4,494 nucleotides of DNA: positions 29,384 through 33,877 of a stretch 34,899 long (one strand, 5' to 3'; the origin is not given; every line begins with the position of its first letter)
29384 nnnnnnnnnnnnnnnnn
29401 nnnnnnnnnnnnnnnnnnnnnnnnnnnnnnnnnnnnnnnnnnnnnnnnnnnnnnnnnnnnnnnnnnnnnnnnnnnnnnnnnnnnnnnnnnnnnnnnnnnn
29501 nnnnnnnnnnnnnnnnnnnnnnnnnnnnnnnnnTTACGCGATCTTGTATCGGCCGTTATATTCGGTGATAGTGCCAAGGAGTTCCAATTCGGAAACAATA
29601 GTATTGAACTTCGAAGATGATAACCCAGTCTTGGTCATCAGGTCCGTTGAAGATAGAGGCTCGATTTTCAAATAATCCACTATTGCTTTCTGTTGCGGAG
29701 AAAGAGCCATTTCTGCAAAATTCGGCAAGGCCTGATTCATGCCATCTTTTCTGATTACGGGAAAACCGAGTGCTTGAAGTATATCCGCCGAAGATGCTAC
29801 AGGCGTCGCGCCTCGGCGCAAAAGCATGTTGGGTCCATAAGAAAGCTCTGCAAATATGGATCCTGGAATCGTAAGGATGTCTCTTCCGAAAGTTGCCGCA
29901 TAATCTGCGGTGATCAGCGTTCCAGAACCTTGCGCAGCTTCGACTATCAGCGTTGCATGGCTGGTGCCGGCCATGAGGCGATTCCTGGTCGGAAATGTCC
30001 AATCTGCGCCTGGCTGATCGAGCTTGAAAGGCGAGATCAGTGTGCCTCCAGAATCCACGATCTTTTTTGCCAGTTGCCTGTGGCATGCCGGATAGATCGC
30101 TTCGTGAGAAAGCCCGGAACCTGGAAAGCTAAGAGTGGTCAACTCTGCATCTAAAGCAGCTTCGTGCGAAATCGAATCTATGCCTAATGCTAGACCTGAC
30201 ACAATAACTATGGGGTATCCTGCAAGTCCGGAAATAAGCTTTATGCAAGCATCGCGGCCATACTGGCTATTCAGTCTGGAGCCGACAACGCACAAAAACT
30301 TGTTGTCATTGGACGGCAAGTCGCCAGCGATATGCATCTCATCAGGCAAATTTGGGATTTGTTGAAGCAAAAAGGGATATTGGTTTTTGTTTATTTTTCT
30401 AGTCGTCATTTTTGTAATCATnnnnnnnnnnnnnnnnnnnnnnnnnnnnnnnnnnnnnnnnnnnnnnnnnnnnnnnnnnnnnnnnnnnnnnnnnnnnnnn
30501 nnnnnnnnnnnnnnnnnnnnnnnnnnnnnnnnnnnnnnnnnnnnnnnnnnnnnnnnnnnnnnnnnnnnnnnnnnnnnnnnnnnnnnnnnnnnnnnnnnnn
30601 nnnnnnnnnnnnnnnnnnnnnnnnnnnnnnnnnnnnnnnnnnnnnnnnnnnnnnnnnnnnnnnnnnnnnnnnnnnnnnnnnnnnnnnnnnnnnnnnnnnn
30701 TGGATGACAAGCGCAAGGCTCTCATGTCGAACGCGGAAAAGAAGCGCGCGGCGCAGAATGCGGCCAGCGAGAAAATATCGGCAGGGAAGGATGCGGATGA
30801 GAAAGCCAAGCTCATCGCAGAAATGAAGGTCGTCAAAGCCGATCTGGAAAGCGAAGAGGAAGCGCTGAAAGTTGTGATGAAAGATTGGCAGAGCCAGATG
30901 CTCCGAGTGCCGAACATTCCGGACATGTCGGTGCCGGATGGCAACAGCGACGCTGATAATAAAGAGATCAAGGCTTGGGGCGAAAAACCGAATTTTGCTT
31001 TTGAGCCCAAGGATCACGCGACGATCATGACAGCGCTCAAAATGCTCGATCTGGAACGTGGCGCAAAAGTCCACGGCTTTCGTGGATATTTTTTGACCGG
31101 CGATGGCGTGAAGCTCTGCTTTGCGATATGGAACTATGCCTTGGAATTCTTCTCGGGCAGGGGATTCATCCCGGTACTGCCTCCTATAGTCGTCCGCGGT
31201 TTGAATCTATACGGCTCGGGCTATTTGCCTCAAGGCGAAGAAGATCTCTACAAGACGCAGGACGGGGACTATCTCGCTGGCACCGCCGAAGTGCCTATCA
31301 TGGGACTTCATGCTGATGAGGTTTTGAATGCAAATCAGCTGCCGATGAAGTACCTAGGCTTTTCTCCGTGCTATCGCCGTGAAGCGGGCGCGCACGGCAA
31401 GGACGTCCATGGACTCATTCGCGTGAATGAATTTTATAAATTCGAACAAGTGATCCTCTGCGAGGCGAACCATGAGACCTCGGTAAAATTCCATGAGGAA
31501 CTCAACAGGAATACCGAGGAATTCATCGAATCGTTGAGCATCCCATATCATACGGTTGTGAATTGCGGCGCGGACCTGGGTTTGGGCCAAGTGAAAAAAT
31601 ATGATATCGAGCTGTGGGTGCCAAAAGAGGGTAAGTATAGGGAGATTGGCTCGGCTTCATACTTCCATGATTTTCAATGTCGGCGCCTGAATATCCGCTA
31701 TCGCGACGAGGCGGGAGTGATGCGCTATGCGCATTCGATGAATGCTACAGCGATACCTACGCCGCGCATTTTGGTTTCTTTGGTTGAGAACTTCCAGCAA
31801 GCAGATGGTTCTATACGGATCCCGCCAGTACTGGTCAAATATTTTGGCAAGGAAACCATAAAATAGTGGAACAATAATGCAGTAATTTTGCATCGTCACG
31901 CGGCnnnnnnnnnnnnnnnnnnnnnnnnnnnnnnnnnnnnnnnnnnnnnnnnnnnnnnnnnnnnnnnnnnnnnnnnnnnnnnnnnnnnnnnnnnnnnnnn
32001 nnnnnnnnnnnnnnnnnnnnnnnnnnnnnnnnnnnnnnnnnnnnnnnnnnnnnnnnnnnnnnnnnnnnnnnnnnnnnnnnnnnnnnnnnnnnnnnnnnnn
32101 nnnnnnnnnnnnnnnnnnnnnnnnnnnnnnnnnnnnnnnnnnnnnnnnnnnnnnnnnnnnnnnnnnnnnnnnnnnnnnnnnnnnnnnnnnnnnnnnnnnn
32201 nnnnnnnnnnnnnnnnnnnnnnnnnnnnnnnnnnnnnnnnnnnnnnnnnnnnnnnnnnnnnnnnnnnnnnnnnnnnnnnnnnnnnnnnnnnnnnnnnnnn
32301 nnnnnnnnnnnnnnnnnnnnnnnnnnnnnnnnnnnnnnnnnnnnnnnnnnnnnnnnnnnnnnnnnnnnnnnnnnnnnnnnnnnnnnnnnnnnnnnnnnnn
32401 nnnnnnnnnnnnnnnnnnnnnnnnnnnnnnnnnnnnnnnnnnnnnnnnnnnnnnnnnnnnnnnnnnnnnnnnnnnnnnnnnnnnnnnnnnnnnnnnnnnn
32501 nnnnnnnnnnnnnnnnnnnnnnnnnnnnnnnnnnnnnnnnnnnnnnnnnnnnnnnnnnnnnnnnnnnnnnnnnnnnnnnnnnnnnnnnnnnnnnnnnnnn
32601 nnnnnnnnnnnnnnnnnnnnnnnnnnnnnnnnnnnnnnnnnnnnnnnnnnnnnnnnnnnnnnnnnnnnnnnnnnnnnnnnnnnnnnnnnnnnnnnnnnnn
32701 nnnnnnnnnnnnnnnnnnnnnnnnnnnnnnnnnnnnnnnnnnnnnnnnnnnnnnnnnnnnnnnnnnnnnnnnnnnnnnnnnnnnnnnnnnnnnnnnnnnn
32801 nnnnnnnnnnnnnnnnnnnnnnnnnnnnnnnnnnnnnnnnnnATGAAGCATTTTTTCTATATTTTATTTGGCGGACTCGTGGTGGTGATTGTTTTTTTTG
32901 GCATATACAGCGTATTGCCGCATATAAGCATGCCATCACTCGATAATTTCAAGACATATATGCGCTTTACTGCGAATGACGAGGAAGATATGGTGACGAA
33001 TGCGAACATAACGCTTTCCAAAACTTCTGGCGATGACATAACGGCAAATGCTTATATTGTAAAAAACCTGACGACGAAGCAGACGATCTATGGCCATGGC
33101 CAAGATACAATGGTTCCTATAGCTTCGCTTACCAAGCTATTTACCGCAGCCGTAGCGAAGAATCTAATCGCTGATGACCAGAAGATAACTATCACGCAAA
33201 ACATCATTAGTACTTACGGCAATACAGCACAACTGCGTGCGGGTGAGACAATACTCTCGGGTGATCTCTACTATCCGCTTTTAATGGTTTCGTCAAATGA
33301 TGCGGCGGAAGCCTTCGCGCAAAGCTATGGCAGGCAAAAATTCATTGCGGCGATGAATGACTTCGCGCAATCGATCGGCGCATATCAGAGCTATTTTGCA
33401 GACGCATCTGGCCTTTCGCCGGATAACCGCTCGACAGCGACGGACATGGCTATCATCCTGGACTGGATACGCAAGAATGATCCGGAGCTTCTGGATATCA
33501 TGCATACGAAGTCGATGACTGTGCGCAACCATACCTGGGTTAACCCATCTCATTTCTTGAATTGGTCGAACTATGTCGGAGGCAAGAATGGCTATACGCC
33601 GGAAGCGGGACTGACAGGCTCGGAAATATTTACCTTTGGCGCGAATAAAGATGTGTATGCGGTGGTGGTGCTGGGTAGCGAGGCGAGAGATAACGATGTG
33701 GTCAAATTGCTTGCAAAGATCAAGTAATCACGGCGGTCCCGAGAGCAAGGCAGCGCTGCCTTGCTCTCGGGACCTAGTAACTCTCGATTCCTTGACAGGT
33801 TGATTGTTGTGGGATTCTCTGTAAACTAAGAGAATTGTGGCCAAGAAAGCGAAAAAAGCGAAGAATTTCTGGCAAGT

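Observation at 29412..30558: Two covarying, perfectly paired long-hairpin elements with conserved loop ends bracket dprA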

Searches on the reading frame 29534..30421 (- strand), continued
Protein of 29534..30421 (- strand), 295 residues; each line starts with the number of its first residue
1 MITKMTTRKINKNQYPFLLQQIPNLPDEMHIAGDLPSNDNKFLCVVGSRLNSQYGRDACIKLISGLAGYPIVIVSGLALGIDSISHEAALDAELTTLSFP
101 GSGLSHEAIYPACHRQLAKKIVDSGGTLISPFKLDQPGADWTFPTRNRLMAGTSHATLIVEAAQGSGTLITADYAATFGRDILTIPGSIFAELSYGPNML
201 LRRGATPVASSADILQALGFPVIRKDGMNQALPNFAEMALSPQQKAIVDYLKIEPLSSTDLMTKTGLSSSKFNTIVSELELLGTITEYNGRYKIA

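Call 27: find_encoding_contigs(protein=P0012, flank=10000, max_places=2)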
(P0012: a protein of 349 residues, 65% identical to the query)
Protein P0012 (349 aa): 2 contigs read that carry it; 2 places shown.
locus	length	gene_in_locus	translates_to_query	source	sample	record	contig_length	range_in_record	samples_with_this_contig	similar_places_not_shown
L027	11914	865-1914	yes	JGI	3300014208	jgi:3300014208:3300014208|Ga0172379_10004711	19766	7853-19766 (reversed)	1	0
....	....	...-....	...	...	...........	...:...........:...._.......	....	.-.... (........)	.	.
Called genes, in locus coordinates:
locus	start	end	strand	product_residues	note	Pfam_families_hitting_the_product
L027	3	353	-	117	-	?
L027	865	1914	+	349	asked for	PF02481:DNA_processg_A, PF17782:WHD_DprA (faint)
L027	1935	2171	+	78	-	-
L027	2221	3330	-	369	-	PF02646:RmuC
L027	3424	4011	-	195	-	-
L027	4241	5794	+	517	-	PF00009:GTP_EFTU, PF01926:MMR_HSR1, PF22042:EF-G_D2, PF11987:IF-2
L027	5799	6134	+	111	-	PF02033:RBFA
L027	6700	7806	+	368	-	-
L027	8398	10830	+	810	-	PF01751:Toprim, PF01131:Topoisom_bac, PF01396:Zn_ribbon_Top1, PF13368:Toprim_C_rpt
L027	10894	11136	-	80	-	-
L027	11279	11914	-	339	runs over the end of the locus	PF02195:ParB_N, PF17762:HTH_ParB, PF23552:ParB_C (weak)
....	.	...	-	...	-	?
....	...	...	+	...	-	-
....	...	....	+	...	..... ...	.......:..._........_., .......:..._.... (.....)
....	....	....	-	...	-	?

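Call 32: find_related_loci(query=window:29534-30421:-, collection=metagenome_contigs, flank=10000)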
Query window:29534-30421:- (295 aa) in metagenome_contigs; peptide patterns used: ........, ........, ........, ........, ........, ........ (x = any residue, [..] = any of these).
170 stretches matched a pattern; 3 encode a relative of the query (tblastn E <= 1e-3); 3 distinct loci.
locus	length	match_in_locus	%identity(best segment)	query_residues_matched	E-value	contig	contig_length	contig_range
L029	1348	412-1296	83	1-295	0e+0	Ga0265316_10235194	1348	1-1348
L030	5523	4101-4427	29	133-230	6e-6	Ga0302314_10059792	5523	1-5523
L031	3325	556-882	29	133-230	6e-6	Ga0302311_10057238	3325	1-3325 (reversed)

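Call 33: find_encoding_contigs(protein=P0024, flank=10000, max_places=3)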
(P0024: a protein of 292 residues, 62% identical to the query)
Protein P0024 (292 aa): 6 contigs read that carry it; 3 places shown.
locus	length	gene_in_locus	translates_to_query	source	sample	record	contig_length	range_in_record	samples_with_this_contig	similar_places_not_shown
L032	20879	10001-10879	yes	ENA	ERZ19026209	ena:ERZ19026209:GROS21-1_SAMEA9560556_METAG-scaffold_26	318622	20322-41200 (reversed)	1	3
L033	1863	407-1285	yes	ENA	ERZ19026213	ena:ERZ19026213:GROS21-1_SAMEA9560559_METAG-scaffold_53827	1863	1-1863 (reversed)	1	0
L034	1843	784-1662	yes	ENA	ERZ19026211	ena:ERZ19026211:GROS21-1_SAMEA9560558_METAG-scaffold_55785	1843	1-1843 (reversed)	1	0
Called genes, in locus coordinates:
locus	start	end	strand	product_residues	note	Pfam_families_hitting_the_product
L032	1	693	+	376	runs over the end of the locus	-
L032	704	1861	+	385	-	PF00535:Glycos_transf_2, PF04138:GtrA_DPMS_TM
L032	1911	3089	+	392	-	PF01306:LacY_symp, PF07690:MFS_1, PF00083:Sugar_tr, PF07690:MFS_1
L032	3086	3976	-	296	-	PF01442:Apolipoprotein (weak), PF02557:VanY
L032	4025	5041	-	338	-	PF05496:RuvB_N (weak), PF06068:TIP49 (faint), PF13177:DNA_pol3_delta2 (weak), PF00004:AAA, PF13401:AAA_22 (faint), PF13177:DNA_pol3_delta2, PF22608:DNAX_ATPase_lid (weak)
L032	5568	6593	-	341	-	PF01207:Dus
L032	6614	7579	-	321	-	PF13354:Beta-lactamase2, PF00768:Peptidase_S11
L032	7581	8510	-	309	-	-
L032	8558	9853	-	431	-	PF02403:Seryl_tRNA_N, PF00587:tRNA-synt_2b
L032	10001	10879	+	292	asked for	PF02481:DNA_processg_A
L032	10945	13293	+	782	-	PF01751:Toprim, PF01131:Topoisom_bac, PF01396:Zn_ribbon_Top1, PF13368:Toprim_C_rpt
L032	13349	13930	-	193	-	PF13207:AAA_17 (weak), PF13238:AAA_18 (faint)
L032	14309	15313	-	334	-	PF02195:ParB_N, PF17762:HTH_ParB, PF23552:ParB_C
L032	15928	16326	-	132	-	-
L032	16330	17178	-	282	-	-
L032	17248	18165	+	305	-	PF01745:IPT (weak), PF01715:IPPT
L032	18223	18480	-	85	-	-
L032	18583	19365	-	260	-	PF01487:DHquinase_I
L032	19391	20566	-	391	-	PF01078:Mg_chelatase (faint), PF05496:RuvB_N, PF13191:AAA_16 (faint), PF00004:AAA, PF07728:AAA_5, PF13401:AAA_22 (faint), PF16193:AAA_assoc_2, PF12002:MgsA_C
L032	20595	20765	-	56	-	-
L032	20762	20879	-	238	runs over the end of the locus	PF06414:Zeta_toxin, PF13671:AAA_33 (weak)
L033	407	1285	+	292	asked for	PF02481:DNA_processg_A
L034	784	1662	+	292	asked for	PF02481:DNA_processg_A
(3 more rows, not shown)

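Call 34: find_encoding_contigs(protein=P0017, flank=10000, max_places=2)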
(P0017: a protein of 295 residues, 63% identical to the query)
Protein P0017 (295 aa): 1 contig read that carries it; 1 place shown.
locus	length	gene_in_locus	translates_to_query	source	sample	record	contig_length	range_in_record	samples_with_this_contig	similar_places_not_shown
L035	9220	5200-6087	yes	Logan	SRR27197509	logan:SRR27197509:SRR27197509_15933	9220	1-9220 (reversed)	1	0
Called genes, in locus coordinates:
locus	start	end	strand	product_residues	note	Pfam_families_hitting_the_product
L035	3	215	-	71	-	?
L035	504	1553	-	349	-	PF01207:Dus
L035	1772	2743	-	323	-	PF00768:Peptidase_S11, PF02113:Peptidase_S13 (faint), PF13354:Beta-lactamase2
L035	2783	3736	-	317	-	-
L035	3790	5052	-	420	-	PF02403:Seryl_tRNA_N, PF00587:tRNA-synt_2b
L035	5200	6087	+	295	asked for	PF02481:DNA_processg_A, PF17782:WHD_DprA (faint)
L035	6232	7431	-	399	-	PF00266:Aminotran_5, PF00155:Aminotran_1_2 (weak), PF01212:Beta_elim_lyase (weak)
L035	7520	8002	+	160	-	PF14584:DUF4446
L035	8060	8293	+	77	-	-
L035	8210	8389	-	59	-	-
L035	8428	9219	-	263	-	?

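Call 35: find_encoding_contigs(protein=P0015, flank=10000, max_places=2)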
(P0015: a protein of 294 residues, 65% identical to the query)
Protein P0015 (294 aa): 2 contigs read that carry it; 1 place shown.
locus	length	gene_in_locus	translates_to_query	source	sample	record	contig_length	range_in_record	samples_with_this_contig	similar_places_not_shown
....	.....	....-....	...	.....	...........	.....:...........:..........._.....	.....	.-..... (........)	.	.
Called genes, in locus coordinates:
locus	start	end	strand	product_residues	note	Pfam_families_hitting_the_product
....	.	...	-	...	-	?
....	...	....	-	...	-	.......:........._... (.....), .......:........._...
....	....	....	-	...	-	-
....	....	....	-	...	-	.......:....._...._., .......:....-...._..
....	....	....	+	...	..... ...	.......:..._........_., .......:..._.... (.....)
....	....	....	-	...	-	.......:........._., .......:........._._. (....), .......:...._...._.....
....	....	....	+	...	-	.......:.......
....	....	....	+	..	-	-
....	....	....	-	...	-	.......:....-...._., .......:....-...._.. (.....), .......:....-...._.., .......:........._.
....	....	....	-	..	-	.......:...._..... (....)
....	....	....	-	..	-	-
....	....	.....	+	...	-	-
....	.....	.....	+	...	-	-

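Call 51: find_encoding_contigs(protein=P0005, flank=10000, max_places=3)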
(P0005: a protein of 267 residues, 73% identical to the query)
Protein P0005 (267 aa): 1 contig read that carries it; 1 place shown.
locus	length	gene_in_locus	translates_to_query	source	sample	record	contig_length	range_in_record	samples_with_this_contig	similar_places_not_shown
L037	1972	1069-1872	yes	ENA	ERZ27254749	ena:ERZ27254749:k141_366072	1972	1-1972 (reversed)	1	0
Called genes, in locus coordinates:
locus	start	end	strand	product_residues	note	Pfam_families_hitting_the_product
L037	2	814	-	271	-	?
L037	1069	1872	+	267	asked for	PF02481:DNA_processg_A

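Call 52: find_encoding_contigs(protein=P0028, flank=10000, max_places=2)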
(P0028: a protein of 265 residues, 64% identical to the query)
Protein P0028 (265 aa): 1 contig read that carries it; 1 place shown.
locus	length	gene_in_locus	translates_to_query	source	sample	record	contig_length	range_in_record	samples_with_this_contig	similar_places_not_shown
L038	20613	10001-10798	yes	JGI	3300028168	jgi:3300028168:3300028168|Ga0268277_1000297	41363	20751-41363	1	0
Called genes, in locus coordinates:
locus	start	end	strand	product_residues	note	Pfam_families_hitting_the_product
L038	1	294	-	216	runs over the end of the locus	PF04055:Radical_SAM, PF13353:Fer4_12 (weak)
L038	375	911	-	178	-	-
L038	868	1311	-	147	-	PF00293:NUDIX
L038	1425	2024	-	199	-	PF01555:N6_N4_Mtase, PF05148:Methyltransf_8 (faint)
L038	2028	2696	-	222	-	PF18643:RE_BsaWI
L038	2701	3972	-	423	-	PF01555:N6_N4_Mtase, PF01170:UPF0020 (faint), PF08241:Methyltransf_11 (faint), PF01555:N6_N4_Mtase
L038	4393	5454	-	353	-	PF05496:RuvB_N (weak), PF13177:DNA_pol3_delta2 (weak), PF13401:AAA_22 (faint), PF13604:AAA_30 (faint), PF00004:AAA, PF07728:AAA_5 (faint), PF13177:DNA_pol3_delta2, PF22608:DNAX_ATPase_lid (weak), +2 more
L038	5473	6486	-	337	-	PF01207:Dus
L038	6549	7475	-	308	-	PF00768:Peptidase_S11, PF02113:Peptidase_S13 (faint), PF13354:Beta-lactamase2 (weak)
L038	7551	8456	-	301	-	-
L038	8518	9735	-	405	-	PF02403:Seryl_tRNA_N, PF00587:tRNA-synt_2b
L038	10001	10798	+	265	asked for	PF02481:DNA_processg_A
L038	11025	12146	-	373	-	PF02646:RmuC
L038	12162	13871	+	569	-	PF00009:GTP_EFTU, PF01926:MMR_HSR1, PF22042:EF-G_D2, PF11987:IF-2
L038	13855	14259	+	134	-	PF02033:RBFA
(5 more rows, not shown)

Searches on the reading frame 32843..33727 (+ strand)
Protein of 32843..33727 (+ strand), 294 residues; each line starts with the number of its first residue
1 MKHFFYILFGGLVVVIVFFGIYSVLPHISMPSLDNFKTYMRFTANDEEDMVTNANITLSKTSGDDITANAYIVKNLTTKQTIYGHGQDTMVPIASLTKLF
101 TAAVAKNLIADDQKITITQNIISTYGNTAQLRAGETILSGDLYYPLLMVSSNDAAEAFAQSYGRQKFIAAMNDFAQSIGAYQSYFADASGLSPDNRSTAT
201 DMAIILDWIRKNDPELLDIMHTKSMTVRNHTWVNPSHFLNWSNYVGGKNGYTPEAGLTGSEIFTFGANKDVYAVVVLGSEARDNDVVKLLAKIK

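Call 46: search_protein_families(library=pfam, proteins=[window:32843-33727:+], max_evalue=0.001)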
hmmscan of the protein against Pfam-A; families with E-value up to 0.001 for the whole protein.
window:32843-33727:+ (294 aa): 4 families
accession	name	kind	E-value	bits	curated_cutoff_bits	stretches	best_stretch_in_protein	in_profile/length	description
PF00768.25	Peptidase_S11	-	3.9e-33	115.3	27.6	1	61-258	5-218/239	D-alanyl-D-alanine carboxypeptidase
PF02113.21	Peptidase_S13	-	1.4e-08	34.4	22.8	1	69-117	19-67/444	D-Ala-D-Ala carboxypeptidase 3 (S13) family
PF13354.11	Beta-lactamase2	-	1.5e-08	34.7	22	1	72-276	3-212/214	Beta-lactamase enzyme family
PF00144.29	Beta-lactamase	-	3.3e-06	26.9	27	1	70-121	32-79/329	Beta-lactamase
